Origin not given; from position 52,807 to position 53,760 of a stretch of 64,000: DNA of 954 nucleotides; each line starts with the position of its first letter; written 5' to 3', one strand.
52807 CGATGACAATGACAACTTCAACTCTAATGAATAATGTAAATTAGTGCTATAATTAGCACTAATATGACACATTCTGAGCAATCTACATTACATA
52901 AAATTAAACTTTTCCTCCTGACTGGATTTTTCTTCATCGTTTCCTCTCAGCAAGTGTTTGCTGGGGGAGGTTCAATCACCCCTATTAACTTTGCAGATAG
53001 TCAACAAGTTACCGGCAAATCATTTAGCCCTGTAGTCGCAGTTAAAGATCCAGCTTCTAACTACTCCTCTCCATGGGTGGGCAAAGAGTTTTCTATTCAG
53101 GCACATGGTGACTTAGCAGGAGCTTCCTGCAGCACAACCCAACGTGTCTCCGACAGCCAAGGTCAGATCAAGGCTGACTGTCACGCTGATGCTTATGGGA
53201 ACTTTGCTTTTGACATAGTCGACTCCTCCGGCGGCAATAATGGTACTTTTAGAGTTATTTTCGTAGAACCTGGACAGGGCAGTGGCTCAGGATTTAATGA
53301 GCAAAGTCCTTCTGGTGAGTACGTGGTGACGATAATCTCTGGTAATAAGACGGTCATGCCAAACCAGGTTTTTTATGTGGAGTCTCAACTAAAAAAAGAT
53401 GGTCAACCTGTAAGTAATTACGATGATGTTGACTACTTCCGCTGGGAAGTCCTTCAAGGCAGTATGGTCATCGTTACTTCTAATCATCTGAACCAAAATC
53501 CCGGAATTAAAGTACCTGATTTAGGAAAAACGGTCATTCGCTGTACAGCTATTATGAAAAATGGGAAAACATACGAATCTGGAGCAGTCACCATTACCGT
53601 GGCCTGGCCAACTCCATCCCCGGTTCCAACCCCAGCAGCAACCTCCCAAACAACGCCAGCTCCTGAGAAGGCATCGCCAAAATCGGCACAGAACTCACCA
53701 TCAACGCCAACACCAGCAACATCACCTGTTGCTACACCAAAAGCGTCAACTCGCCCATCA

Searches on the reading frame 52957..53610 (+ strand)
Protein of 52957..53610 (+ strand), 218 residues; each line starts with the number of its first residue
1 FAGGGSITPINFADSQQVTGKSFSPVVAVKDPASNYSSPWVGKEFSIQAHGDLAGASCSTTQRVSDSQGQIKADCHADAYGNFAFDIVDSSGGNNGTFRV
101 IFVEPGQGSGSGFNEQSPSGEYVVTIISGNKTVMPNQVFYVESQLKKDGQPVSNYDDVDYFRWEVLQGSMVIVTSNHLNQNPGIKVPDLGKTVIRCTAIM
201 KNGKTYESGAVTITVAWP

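Call 19: find_homologous_proteins(query=window:52957-53610:+)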
Query window:52957-53610:+ (218 aa): 7 proteins with E <= 0.001 among 96 candidates.
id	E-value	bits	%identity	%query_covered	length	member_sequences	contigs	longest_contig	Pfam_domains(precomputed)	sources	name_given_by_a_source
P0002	1.4e-141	487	100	100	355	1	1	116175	-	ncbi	-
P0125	1.5e-90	321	64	100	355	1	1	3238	-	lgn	-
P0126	2.2e-90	320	63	100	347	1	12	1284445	-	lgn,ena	-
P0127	1.1e-86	308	65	97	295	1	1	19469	-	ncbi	-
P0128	3.7e-60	221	69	69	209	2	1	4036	-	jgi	-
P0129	1.7e-55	206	48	100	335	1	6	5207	-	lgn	-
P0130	2.4e-45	173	46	99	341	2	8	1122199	-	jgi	jgi:hypothetical protein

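Call 62: find_encoding_contigs(protein=P0127, flank=10000, max_places=2)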
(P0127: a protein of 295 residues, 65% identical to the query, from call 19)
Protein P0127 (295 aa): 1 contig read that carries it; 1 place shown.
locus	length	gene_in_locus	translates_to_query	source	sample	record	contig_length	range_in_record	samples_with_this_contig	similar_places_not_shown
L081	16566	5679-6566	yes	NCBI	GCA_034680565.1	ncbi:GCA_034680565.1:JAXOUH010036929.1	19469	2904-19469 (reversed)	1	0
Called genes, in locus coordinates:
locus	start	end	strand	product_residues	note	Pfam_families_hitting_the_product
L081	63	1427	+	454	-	PF07690:MFS_1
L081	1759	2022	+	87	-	-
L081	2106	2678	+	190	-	-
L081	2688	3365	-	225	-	PF00535:Glycos_transf_2, PF10111:Glyco_tranf_2_2 (weak), PF13641:Glyco_tranf_2_3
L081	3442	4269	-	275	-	PF01975:SurE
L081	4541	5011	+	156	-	PF00293:NUDIX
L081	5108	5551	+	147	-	-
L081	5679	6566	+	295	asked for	-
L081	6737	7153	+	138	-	PF00903:Glyoxalase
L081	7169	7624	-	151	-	-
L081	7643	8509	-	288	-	PF00892:EamA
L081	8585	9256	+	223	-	PF13489:Methyltransf_23, PF02353:CMAS (weak), PF01728:FtsJ (weak), PF07021:MetW, PF08241:Methyltransf_11, PF08242:Methyltransf_12, PF13649:Methyltransf_25, PF13847:Methyltransf_31, +1 more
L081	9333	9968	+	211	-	PF02223:Thymidylate_kin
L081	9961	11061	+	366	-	PF08903:DUF1846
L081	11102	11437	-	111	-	PF01040:UbiA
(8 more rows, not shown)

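Call 63: find_encoding_contigs(protein=P0126, flank=6000, max_places=2)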
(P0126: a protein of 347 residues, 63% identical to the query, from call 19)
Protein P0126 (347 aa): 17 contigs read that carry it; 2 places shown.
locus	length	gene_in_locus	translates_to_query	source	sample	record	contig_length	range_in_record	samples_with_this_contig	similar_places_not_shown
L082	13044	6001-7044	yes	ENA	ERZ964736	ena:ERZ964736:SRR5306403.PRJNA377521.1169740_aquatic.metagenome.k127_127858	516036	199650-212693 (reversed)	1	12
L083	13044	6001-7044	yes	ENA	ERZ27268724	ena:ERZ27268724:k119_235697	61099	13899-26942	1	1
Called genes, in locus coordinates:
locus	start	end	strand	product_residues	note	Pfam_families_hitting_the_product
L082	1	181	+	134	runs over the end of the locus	-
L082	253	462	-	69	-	-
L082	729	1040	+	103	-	PF01230:HIT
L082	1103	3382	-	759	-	PF12256:TcdB_toxin_midN (faint), PF01839:FG-GAP (faint), PF13517:FG-GAP_3 (faint)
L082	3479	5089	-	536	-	-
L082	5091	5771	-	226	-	-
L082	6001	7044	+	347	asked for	-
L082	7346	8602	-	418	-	-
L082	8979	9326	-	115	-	PF01245:Ribosomal_L19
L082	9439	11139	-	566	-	PF06418:CTP_synth_N, PF00117:GATase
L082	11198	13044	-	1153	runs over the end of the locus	PF02811:PHP, PF07733:DNA_pol3_alpha, PF17657:DNA_pol3_finger, PF14579:HHH_6, PF01336:tRNA_anti-codon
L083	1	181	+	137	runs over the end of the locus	-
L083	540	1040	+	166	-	PF01230:HIT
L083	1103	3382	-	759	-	PF12256:TcdB_toxin_midN (faint), PF01839:FG-GAP (faint), PF13517:FG-GAP_3 (faint)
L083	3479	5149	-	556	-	-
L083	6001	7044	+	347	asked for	-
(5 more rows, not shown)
